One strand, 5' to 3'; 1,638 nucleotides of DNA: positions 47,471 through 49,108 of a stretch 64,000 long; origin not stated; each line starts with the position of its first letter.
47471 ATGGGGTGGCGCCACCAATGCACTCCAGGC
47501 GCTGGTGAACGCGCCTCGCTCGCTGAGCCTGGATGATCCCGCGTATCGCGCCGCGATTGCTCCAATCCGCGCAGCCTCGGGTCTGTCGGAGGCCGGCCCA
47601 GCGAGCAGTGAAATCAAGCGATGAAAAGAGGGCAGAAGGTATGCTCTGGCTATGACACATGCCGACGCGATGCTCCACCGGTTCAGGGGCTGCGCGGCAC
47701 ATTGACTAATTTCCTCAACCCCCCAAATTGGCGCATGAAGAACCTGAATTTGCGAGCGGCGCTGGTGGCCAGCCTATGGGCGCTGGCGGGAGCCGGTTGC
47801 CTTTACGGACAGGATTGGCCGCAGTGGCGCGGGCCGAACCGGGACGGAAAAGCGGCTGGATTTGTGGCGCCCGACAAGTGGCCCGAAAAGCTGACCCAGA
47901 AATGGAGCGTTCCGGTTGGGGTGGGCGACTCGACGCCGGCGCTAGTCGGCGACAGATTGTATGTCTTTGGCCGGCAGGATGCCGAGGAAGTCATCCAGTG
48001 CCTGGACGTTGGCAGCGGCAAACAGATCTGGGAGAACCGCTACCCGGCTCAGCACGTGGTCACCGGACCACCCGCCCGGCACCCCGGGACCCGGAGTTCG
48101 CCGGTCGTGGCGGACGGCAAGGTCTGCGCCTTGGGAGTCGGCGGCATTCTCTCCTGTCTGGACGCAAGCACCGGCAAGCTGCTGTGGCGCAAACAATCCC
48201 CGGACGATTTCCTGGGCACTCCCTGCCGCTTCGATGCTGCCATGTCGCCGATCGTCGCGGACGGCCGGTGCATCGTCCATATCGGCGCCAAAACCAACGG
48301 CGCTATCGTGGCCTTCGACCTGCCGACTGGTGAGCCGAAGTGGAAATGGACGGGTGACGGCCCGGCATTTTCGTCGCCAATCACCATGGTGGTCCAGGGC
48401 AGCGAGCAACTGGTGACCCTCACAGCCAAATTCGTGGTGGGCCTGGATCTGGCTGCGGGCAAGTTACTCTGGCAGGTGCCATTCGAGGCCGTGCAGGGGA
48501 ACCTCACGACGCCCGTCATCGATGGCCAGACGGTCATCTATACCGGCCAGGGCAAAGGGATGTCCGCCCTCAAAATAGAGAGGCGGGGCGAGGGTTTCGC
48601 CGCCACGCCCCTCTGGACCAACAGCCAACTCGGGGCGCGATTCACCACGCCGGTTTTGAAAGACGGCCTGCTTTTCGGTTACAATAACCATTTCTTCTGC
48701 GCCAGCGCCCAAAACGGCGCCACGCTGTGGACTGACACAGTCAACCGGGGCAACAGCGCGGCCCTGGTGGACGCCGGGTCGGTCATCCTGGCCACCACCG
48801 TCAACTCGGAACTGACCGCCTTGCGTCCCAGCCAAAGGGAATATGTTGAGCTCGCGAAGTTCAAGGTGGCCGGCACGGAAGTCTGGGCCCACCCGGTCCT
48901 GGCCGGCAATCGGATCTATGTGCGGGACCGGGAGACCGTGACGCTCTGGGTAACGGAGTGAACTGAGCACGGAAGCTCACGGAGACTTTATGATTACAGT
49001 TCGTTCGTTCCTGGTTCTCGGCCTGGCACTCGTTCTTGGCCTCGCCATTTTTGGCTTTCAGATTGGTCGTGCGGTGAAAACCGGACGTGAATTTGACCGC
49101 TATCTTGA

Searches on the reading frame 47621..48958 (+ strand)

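Call 59: search_protein_families(library=pfam, proteins=[window:47621-48958:+], max_evalue=0.00001)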
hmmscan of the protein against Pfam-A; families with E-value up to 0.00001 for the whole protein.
window:47621-48958:+ (446 aa): 3 families
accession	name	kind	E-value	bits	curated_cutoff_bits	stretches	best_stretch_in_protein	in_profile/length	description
PF13360.13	PQQ_2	-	5.1e-34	118.4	27.6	1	122-371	2-232/233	Outer membrane protein assembly factor BamB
PF13570.13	Beta-prop_ACSF4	-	2.6e-16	60.4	133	1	105-301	96-264/329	Beta-alanine-activating enzyme, beta-propeller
PF01011.28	PQQ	-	4.9e-09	35.9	26.7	0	209-260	541-591/595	Glucose/ethanol/alcohol dehydrogenase, beta-propeller domain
